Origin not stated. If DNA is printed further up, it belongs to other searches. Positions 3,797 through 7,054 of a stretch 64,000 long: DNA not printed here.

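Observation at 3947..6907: Lone 986-aa gamma-class N6-adenine methyltransferase with long unassigned N- and C-terminal regions (Type IIG-like?)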

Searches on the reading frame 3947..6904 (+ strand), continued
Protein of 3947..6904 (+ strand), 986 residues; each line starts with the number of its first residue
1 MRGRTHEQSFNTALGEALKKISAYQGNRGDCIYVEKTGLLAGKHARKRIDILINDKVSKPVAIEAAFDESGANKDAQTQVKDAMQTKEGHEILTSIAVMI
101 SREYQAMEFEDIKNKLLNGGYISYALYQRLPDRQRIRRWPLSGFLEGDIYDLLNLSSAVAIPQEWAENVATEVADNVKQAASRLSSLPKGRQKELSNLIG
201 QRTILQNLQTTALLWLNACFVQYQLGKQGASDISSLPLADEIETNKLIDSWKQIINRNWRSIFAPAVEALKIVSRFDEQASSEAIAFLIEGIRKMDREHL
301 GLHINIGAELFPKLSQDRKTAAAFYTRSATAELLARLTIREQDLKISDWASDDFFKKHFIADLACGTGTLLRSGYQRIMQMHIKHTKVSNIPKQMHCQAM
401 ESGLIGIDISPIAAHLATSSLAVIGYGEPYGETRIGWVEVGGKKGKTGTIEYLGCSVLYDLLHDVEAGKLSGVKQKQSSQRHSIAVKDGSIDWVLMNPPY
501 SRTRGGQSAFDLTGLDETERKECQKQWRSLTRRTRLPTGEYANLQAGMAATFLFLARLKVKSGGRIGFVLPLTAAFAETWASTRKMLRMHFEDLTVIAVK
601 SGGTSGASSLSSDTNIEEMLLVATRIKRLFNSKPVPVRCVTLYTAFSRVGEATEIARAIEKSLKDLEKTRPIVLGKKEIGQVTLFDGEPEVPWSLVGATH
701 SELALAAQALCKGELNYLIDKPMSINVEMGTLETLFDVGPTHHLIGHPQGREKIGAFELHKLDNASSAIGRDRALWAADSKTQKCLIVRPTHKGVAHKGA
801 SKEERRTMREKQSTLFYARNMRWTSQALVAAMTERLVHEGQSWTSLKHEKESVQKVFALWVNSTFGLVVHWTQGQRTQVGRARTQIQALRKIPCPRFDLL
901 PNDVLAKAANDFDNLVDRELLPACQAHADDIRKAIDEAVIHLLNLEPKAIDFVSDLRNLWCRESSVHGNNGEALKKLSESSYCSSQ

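Call 30: predict_structure(alignment_id=A1)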
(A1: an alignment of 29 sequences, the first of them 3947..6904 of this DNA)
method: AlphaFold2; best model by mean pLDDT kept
length: 986 residues; sequences in the alignment: 29
mean_pLDDT: 78.9   pTM: 0.84
mean pLDDT of the five models: 78.9, 78.6, 76.5, 76.3, 73.5
residues with pLDDT >= 90: 379; 70-90: 377; 50-70: 95; < 50: 135
segments of 3 or more residues with pLDDT < 50: 1-4, 317-323, 461-480, 503-506, 740-781, 790-798, 808-843, 877-884, 982-986
pLDDT, mean of each block of 10 residues (from residue 1): 67 94 71 91 91 90 95 95 91 96 89 93 95 87 94 93 91 93 88 78 78 90 85 85 90 75 74 88 94 91 81 56 71 96 93 92 87 94 80 87 85 80 81 78 82 77 34 36 79 90 55 72 87 69 80 92 95 82 91 93 60 71 88 87 88 96 92 94 89 85 88 89 89 75 36 35 38 37 59 43 53 43 36 37 61 87 87 56 55 89 92 87 86 94 91 92 78 84 41
secondary structure, 60 per line:
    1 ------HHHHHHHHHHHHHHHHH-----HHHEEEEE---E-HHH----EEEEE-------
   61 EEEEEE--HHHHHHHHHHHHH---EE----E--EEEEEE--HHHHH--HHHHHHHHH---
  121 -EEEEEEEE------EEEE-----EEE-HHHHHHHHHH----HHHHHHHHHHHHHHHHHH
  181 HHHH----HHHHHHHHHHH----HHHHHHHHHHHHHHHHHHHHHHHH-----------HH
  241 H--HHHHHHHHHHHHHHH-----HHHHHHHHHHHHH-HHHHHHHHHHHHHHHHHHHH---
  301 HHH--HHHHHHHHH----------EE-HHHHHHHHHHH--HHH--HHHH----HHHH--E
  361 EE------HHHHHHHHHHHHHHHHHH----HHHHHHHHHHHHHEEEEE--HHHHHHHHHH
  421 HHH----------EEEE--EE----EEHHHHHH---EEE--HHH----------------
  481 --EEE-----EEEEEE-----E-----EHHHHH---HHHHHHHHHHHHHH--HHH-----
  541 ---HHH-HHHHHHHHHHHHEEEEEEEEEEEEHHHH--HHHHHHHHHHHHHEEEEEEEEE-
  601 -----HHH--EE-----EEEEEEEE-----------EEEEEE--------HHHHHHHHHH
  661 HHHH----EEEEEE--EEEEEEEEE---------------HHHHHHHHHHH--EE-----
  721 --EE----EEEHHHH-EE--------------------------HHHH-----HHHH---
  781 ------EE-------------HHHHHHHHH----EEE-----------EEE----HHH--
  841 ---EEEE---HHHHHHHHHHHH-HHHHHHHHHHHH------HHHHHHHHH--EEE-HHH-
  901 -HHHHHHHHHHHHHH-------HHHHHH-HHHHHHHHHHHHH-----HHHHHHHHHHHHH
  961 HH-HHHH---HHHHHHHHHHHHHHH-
elements in order (helices of 4 or more, strands of 3 or more residues): H7-23 E32-36 E49-53 E61-66 H69-81 E94-99 H102-106 H109-117 E122-129 E136-139 E145-147 H149-158 H163-184 H189-199 H204-227 H244-258 H264-276 H278-297 H306-314 H328-338 H346-349 H354-357 E360-362 H369-386 H391-403 E404-408 H411-423 E434-437 H448-453 E457-459 E483-485 E491-496 H509-513 H517-530 H548-559 E560-571 H572-575 H578-590 E591-599 E618-625 E637-642 H651-664 E669-674 E677-685 H701-711 E729-731 H732-735 H765-768 H774-777 H802-810 E815-817 E829-831 E844-847 H851-862 H864-875 H882-890 E893-895 H902-915 H923-928 H930-942 H948-962 H964-967 H971-985

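Call 33: fold_search(model_id=the predicted structure, library=pdb)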
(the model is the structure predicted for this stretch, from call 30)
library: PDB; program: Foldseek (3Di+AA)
matches with E <= 10: 850; with E <= 0.001: 83
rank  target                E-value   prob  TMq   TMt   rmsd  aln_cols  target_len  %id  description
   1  3s1s                  1.3e-13  1.00  0.32  0.35  17.3      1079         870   10  Characterization and crystal structure of the type IIG restriction endonuclease BpuSI (released 2011-07-13)
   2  8q56_A                2.2e-10  1.00  0.40  0.33  13.7      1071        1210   11  PglX methyltransferase of Salmonella BREX phage defence system (aka BrxX) bound to inhibitor Ocr (released 2024-08-21)
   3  8c45_B                4.3e-10  1.00  0.41  0.34  13.3      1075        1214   11  PglX methyltransferase from the Salmonella BREX phage defence system (aka BrxX) (released 2024-07-10)
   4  9ewz_C                7.4e-10  1.00  0.37  0.32  13.6      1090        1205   10  Cryo-EM structure of the E. coli BrxX methyltransferase in complex with DNA (released 2025-03-05)
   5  7lo5_C                8.4e-10  1.00  0.31  0.30  11.9       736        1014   12  cryoEM structure DrdV-DNA complex (released 2021-03-17)
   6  8c45_A                9.2e-10  1.00  0.38  0.32  14.6      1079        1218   11  PglX methyltransferase from the Salmonella BREX phage defence system (aka BrxX) (released 2024-07-10)
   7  8w2p_A                1.1e-09  1.00  0.26  0.28  24.9       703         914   13  BsaXI-DNA complex I (released 2024-10-30)
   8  7lo5_D                1.9e-09  1.00  0.32  0.31  11.6       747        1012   12  cryoEM structure DrdV-DNA complex (released 2021-03-17)
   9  2okc_A                2.7e-09  1.00  0.28  0.56   7.8       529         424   15  Crystal structure of Type I restriction enzyme StySJI M protein (NP_813429.1) from Bacteroides thetaiotaomicron VPI-54 (released 2007-01-30)
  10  7lo5_B                3.8e-09  1.00  0.33  0.32  12.2       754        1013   13  cryoEM structure DrdV-DNA complex (released 2021-03-17)
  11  4xqk_A                4.5e-09  1.00  0.28  0.20  10.1       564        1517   12  ATP-dependent Type ISP restriction-modification enzyme LlaBIII bound to DNA (released 2015-09-16)
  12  7lni_A                6.5e-09  1.00  0.35  0.59   9.5       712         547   11  SeMet CamA Adenine Methyltransferase Complexed to Cognate Substrate DNA (released 2021-05-19)
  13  8w0p_A                6.5e-09  1.00  0.24  0.26  18.0       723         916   14  BsaXI -- Type IIB R-M system (released 2024-10-30)
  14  7lvv_A                8.8e-09  1.00  0.31  0.30  11.8       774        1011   11  cryoEM structure DrdV-DNA complex (released 2021-03-17)
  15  7rfm_B                9.2e-09  1.00  0.35  0.58   9.6       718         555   12  CamA Adenine Methyltransferase Complexed to Cognate Substrate DNA and Inhibitor EPZ004777 (released 2021-09-15)
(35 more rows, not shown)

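Call 52: search_solved_structures(query=A1, max_evalue=1, show_alignments=3)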
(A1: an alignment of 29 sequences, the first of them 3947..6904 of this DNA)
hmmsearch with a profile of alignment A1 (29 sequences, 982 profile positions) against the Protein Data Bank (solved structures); distinct sequences matched with E-value up to 1: 2.
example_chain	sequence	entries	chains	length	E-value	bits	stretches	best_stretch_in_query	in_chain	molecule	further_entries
8zek_A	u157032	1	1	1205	0.8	10.6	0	362-421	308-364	site-specific DNA-methyltransferase (adenine-specific)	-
9ewz_C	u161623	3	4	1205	0.8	10.6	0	362-421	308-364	Adenine-specific methyltransferase BrxX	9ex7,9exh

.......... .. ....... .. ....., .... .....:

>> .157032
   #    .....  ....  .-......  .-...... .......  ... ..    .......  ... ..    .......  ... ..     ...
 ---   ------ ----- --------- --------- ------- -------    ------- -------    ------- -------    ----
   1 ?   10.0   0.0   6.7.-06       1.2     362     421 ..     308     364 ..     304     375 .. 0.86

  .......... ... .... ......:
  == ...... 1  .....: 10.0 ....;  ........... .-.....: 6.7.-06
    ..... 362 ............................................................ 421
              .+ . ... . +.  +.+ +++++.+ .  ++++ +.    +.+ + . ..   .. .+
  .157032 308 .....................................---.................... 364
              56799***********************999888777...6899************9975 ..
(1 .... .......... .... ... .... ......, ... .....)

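Call 55: find_encoding_contigs(protein=P0002, flank=8000, max_places=2)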
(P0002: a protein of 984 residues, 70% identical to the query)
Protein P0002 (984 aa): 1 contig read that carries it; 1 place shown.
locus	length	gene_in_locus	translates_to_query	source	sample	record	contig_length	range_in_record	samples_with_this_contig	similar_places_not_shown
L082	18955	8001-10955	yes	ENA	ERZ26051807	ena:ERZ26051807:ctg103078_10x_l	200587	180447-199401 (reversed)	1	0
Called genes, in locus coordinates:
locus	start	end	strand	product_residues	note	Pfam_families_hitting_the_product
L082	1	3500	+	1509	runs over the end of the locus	PF21069:Csx12, PF13395:HNH_4 (weak)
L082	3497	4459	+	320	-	PF01867:Cas_Cas1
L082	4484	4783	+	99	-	PF09827:CRISPR_Cas2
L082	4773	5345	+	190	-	PF01930:Cas_Cas4, PF12705:PDDEXK_1 (weak)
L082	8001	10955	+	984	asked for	-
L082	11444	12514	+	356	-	PF00753:Lactamase_B (weak)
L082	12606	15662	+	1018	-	PF02384:N6_Mtase (weak), PF01170:UPF0020 (weak)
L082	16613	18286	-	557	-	PF00749:tRNA-synt_1c, PF03950:tRNA-synt_1c_C, PF20974:tRNA-synt_1c_C2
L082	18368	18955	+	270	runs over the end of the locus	PF03099:BPL_LplA_LipB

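Call 56: find_encoding_contigs(protein=P0003, flank=8000, max_places=2)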
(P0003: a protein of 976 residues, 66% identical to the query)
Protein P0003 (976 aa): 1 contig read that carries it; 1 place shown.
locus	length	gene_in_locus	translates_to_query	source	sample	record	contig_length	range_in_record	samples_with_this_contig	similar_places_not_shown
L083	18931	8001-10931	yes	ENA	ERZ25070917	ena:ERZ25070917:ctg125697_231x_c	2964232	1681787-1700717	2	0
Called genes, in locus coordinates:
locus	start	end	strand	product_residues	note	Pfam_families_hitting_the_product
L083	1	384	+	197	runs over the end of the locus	-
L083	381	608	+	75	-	-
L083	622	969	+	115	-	PF09686:Plasmid_RAQPRD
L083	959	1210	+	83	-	PF11660:DUF3262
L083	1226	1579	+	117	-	PF11190:DUF2976 (weak)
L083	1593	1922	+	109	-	PF11990:DUF3487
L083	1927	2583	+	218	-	PF11444:DUF2895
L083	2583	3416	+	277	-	PF11920:DUF3438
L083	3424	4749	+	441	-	PF03743:TrbI (weak)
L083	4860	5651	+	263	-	-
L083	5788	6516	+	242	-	-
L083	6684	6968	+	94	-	PF01527:HTH_Tnp_1, PF13542:HTH_Tnp_ISL3 (weak)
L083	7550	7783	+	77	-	-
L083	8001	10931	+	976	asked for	-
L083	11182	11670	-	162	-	PF10097:DUF2335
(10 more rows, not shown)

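Call 64: search_protein_representatives(alignment_id=A1)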
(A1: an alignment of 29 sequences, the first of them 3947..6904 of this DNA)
Query: 29 sequences, 982 profile positions. Proteins with E-value up to 0.001 (for the whole library): 3498; up to 1e-10: 2353; up to 1e-30: 1007. The best 150 are listed.
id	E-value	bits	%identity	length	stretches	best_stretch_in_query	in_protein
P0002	0.0e+00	1521.1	-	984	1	3-978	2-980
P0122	0.0e+00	1412.1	-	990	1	3-969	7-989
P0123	0.0e+00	1399.7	-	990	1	3-978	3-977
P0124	0.0e+00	1326.8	-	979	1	6-977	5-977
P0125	0.0e+00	1290.1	-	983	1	3-976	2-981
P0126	0.0e+00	1285.9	-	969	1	3-968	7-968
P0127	0.0e+00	1268.8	-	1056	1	3-977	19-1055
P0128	0.0e+00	1246.3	-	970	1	3-977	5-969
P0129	0.0e+00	1234.2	-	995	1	7-978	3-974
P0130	0.0e+00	1224.1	-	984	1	4-979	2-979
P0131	0.0e+00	1219.0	-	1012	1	2-969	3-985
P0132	0.0e+00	1183.0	-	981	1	3-978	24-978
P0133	0.0e+00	1176.6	-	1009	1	3-980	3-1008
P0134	0.0e+00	1126.2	-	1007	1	5-977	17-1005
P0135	0.0e+00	1120.6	-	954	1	4-966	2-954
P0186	1.5e-203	695.0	-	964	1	6-966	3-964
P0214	7.5e-158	543.7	-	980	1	7-965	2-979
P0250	1.3e-140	486.7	-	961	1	6-968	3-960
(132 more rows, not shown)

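Call 65: search_protein_families(library=pfam, alignment_id=A1, max_evalue=0.01)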
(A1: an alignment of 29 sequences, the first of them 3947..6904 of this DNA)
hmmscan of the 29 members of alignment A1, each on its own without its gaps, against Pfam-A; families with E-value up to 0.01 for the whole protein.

A. member 1, window:3947-6904:+ (986 aa): 2 families
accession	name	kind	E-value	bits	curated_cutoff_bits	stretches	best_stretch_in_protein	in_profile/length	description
PF02384.22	N6_Mtase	-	0.0024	17.7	20.4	0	461-578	98-191/311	N-6 DNA Methylase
PF07669.17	Eco57I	-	0.0096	16.5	25.3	0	404-527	3-102/171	Eco57I restriction-modification methylase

B. families by the number of members that match (of 29 scanned): 4 families
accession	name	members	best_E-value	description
PF02384.22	N6_Mtase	13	9.6e-06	N-6 DNA Methylase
PF07669.17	Eco57I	7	0.00086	Eco57I restriction-modification methylase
PF05175.20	MTS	1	0.0062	Methyltransferase small domain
PF01170.24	UPF0020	1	0.0079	RMKL-like, methyltransferase domain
